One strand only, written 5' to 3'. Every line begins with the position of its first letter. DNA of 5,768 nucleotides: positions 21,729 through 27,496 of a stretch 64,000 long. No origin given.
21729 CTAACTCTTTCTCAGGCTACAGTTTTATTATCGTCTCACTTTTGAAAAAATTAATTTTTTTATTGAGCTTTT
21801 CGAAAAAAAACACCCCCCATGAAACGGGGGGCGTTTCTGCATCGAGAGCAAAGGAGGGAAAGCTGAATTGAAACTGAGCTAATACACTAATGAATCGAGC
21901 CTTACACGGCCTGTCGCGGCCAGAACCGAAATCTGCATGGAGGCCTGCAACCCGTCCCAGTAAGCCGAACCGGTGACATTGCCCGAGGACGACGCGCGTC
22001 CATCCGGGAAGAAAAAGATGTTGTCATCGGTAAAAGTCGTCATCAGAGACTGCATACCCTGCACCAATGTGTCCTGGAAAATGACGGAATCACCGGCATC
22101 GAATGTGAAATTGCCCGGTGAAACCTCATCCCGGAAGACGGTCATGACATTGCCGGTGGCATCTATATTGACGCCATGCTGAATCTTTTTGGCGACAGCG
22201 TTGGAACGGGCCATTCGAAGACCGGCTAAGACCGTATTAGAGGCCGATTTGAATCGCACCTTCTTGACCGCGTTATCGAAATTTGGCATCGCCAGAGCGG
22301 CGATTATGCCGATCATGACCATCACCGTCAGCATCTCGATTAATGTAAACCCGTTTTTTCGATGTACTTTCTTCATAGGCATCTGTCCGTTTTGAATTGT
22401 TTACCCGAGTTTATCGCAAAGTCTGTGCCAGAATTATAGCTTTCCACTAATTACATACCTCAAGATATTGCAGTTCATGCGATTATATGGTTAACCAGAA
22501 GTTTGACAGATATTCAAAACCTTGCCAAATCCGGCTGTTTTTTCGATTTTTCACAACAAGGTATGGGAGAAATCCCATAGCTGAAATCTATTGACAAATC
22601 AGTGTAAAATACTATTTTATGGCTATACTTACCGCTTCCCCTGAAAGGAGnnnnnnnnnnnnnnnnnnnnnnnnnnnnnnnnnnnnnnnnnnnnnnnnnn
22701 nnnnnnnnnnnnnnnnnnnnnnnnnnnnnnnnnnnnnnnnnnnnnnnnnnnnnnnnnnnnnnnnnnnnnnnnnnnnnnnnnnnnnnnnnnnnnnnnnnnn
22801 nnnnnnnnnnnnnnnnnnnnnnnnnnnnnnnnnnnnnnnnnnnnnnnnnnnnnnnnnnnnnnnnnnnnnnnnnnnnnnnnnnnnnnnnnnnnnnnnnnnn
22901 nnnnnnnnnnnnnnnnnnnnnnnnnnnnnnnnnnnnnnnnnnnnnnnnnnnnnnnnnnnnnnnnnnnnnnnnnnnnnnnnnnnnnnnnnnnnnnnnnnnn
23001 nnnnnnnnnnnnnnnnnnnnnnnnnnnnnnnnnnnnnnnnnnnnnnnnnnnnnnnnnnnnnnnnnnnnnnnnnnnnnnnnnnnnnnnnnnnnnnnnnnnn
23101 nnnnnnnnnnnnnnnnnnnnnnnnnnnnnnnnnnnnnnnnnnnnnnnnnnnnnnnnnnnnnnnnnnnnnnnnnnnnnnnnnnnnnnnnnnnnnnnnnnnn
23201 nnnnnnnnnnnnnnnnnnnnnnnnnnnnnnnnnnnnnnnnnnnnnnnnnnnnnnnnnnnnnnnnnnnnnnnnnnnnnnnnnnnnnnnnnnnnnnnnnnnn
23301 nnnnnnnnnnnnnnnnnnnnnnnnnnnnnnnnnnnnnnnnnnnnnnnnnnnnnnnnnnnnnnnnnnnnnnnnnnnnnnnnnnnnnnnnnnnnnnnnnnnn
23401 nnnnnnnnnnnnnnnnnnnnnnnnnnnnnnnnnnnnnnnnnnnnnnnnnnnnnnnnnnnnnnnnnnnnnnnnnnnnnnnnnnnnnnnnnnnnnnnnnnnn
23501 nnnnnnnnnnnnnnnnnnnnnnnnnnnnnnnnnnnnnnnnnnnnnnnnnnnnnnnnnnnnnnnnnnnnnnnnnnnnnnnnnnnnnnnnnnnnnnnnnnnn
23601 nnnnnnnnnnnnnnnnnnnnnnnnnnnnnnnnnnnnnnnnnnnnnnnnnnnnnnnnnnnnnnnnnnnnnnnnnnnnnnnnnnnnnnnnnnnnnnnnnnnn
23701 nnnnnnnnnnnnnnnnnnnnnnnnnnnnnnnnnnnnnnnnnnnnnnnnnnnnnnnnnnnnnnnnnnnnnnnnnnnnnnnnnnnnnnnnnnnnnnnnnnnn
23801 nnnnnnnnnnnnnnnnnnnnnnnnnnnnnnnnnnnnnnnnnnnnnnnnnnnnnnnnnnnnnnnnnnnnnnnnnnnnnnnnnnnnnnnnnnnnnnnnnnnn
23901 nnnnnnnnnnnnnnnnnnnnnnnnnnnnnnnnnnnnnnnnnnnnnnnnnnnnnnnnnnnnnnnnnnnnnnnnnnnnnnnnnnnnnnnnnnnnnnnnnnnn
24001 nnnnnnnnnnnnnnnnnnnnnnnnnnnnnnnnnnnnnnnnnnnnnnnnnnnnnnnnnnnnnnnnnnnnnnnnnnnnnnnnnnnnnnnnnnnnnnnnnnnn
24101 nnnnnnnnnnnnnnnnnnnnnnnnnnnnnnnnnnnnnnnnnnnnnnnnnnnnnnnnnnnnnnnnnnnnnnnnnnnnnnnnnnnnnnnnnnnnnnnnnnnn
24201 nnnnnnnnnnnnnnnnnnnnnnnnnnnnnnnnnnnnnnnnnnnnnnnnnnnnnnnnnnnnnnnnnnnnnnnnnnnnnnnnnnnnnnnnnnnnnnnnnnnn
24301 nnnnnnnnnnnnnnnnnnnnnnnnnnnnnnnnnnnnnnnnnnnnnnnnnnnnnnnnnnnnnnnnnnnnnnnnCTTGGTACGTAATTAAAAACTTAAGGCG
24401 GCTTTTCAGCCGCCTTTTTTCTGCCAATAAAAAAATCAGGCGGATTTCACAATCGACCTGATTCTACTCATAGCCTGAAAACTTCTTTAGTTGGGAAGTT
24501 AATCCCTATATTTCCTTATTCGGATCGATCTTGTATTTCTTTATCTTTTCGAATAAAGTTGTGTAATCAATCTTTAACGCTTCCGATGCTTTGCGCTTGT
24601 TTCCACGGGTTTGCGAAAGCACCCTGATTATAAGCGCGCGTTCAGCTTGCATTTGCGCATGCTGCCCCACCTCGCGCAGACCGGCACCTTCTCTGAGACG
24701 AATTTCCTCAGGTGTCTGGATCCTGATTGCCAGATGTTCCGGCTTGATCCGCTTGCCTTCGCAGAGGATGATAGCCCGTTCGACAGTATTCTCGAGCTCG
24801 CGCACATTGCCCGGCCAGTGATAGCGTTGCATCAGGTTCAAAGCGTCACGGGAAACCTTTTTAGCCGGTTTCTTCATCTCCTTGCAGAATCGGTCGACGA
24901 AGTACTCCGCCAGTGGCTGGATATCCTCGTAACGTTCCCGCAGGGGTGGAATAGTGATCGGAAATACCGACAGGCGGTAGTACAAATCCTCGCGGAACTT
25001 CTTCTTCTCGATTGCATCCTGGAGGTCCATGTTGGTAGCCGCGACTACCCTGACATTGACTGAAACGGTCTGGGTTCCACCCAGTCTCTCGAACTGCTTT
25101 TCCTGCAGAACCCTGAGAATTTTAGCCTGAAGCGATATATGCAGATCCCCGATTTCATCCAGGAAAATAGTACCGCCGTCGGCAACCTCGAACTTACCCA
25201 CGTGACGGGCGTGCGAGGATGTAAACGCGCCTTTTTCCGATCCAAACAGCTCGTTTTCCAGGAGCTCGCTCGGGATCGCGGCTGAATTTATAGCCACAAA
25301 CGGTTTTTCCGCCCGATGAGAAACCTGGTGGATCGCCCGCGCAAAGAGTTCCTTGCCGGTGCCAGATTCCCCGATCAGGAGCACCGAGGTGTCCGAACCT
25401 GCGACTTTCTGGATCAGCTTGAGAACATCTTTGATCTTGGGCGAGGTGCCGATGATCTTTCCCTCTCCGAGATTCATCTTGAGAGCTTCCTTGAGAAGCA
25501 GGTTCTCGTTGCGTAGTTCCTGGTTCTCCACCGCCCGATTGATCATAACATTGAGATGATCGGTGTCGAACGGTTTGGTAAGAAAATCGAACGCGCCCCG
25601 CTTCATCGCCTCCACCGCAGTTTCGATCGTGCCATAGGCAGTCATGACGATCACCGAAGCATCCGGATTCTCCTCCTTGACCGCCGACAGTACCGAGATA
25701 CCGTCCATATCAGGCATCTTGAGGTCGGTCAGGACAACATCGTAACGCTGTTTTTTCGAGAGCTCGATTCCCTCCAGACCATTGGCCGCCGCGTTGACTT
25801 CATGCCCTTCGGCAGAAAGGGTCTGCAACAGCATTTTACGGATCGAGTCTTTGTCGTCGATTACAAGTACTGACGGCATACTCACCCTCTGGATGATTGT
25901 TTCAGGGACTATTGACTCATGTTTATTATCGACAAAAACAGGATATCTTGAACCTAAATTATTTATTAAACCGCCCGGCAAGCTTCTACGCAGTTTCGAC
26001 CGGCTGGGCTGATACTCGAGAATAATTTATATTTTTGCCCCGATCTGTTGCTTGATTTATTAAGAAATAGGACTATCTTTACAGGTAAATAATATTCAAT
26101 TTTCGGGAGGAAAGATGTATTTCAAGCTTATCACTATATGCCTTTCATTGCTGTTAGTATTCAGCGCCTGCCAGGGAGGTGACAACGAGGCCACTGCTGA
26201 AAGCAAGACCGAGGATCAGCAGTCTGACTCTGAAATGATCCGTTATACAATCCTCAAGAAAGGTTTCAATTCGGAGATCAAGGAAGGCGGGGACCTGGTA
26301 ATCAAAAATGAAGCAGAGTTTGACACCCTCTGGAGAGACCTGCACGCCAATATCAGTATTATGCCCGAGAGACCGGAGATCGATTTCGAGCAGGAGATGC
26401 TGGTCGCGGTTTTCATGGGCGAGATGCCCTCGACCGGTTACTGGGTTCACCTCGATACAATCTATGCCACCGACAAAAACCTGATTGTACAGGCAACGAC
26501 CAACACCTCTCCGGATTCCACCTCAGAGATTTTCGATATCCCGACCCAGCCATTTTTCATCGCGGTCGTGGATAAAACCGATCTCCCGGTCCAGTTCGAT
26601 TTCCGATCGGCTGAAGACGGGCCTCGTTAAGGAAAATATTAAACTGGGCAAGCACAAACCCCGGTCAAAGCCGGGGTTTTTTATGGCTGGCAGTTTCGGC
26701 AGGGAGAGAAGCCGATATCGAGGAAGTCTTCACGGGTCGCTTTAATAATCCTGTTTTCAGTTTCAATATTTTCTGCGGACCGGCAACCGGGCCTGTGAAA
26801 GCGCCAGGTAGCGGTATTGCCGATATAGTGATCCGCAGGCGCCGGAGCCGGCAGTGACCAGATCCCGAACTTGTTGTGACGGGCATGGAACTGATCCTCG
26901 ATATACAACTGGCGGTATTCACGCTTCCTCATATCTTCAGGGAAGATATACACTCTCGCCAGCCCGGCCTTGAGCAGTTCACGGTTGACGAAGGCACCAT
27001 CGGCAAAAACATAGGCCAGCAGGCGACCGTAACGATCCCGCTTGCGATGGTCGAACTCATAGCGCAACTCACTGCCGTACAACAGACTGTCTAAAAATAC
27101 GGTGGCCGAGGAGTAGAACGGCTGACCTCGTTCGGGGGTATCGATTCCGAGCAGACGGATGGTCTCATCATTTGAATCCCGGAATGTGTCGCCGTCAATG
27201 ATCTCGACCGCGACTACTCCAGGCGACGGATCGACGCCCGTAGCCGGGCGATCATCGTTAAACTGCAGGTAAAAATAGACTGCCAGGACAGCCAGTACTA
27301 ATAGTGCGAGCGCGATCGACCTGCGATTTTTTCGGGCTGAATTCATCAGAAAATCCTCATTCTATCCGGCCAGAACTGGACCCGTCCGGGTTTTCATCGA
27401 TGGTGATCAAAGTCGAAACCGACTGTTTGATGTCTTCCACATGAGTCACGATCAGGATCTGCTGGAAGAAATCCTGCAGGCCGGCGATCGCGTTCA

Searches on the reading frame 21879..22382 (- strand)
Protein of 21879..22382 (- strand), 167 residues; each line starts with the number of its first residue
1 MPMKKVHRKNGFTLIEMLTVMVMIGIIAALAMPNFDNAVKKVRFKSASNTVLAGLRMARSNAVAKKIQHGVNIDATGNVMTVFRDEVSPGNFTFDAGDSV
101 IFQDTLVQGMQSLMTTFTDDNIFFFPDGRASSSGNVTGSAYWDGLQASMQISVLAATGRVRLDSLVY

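Call 34: search_protein_families(library=pfam, proteins=[window:21879-22382:-], max_evalue=0.00001)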
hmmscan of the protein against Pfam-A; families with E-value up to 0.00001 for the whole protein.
window:21879-22382:- (167 aa): 2 families
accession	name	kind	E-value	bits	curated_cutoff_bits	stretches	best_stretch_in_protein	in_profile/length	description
PF07963.17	N_methyl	-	3.5e-07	30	21.2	1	7-32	2-27/27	Prokaryotic N-terminal methylation motif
PF12019.13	GspH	-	2.1e-06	28.6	21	1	47-153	1-104/108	Type II transport protein GspH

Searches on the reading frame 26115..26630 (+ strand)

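Call 34: search_protein_families(library=pfam, proteins=[window:26115-26630:+], max_evalue=0.00001)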
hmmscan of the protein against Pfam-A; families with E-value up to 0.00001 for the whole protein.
window:26115-26630:+ (171 aa): 1 family
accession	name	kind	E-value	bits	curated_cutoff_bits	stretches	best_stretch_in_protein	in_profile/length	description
PF14343.11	PrcB_C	-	1.3e-07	32.1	24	1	96-152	2-55/56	PrcB C-terminal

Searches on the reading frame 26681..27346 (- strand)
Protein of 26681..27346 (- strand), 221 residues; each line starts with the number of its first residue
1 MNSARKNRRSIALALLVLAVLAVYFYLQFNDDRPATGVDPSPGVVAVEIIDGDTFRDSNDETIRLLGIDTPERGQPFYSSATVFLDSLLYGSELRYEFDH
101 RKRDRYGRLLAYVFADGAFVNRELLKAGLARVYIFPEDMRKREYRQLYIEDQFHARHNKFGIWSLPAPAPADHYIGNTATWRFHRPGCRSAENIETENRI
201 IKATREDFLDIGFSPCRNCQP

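Call 35: search_protein_families(library=pfam, proteins=[window:26681-27346:-], max_evalue=0.00001)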
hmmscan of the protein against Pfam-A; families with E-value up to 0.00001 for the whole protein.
window:26681-27346:- (221 aa): 1 family
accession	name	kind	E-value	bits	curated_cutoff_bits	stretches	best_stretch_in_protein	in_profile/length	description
PF00565.23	SNase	-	5.4e-21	75.5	21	1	62-164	1-106/107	Staphylococcal nuclease homologue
